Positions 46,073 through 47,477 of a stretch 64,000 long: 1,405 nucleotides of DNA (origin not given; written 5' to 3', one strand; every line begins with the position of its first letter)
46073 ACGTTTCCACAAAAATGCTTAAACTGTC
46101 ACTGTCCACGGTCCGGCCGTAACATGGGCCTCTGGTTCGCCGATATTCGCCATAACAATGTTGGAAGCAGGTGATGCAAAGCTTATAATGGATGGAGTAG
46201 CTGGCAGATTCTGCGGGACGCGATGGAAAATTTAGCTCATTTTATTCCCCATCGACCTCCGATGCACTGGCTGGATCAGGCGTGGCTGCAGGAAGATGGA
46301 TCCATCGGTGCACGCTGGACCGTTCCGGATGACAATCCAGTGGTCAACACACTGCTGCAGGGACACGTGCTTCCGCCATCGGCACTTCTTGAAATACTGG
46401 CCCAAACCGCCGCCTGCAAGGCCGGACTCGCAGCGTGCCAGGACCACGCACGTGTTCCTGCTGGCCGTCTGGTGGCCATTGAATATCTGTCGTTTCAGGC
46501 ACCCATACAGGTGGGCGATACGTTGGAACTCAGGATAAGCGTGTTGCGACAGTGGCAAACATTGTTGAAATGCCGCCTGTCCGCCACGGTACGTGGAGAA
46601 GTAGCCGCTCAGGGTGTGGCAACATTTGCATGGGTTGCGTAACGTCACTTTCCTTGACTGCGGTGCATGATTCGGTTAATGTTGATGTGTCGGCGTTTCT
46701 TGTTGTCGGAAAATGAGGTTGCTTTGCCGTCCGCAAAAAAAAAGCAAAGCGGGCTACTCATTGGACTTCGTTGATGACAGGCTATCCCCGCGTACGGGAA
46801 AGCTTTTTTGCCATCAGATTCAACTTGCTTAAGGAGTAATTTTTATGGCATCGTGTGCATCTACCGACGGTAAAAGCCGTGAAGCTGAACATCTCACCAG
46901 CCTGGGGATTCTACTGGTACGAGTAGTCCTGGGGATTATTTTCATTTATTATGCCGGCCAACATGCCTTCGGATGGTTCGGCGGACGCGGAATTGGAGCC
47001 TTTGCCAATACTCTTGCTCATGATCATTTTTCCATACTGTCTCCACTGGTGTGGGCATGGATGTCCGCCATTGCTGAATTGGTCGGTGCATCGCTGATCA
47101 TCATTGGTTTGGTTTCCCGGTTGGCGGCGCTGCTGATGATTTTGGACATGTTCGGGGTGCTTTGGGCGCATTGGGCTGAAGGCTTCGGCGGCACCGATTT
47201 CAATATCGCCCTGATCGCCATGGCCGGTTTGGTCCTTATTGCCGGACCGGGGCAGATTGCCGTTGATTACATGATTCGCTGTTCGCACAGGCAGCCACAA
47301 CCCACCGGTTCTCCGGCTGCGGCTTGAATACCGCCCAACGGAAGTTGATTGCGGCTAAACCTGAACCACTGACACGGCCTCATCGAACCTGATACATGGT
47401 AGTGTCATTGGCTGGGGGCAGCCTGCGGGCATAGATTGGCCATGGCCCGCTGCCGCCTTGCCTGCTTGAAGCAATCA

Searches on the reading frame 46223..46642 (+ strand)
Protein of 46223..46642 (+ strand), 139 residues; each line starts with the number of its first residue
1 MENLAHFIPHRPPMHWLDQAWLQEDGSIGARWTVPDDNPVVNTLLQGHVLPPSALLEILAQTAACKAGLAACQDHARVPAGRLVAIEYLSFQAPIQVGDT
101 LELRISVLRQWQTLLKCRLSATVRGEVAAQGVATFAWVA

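Call 78: search_protein_families(library=ncbifam, proteins=[window:46223-46642:+], max_evalue=0.001)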
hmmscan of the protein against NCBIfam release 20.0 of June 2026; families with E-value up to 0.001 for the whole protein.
window:46223-46642:+ (139 aa): 3 families
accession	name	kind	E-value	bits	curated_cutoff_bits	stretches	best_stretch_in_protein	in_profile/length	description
NF000582.1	PRK00006.1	equivalog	7.7e-12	45.3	113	1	2-135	3-135/137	3-hydroxyacyl-ACP dehydratase FabZ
TIGR01750.1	fabZ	equivalog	4.5e-11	42.8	155.15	1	2-135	4-139/141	3-hydroxyacyl-ACP dehydratase FabZ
NF009667.0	PRK13188.1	equivalog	9.2e-05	21.3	465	1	3-131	325-453/464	bifunctional UDP-3-O-[3-hydroxymyristoyl] N-acetylglucosamine deacetylase/3-hydroxyacyl-ACP dehydratase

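Call 79: search_protein_families(library=pfam, proteins=[window:46223-46642:+], max_evalue=0.001)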
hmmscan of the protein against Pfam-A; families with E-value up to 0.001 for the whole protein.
window:46223-46642:+ (139 aa): 0 families

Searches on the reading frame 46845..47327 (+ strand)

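Call 78: search_protein_families(library=ncbifam, proteins=[window:46845-47327:+], max_evalue=0.001)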
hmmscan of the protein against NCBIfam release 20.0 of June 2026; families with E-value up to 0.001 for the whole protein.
window:46845-47327:+ (160 aa): 1 family
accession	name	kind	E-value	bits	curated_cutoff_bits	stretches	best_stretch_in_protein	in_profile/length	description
NF050144.1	matur_HvfX_fam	equivalog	7e-06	26.3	80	1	20-114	2-93/165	HvfX family Cu-binding RiPP maturation protein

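Call 79: search_protein_families(library=pfam, proteins=[window:46845-47327:+], max_evalue=0.001)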
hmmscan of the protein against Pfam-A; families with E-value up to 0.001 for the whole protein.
window:46845-47327:+ (160 aa): 1 family
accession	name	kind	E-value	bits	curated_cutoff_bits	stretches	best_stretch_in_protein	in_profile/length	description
PF07681.17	DoxX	-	5.1e-11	43.5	23.6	1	21-109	1-84/85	DoxX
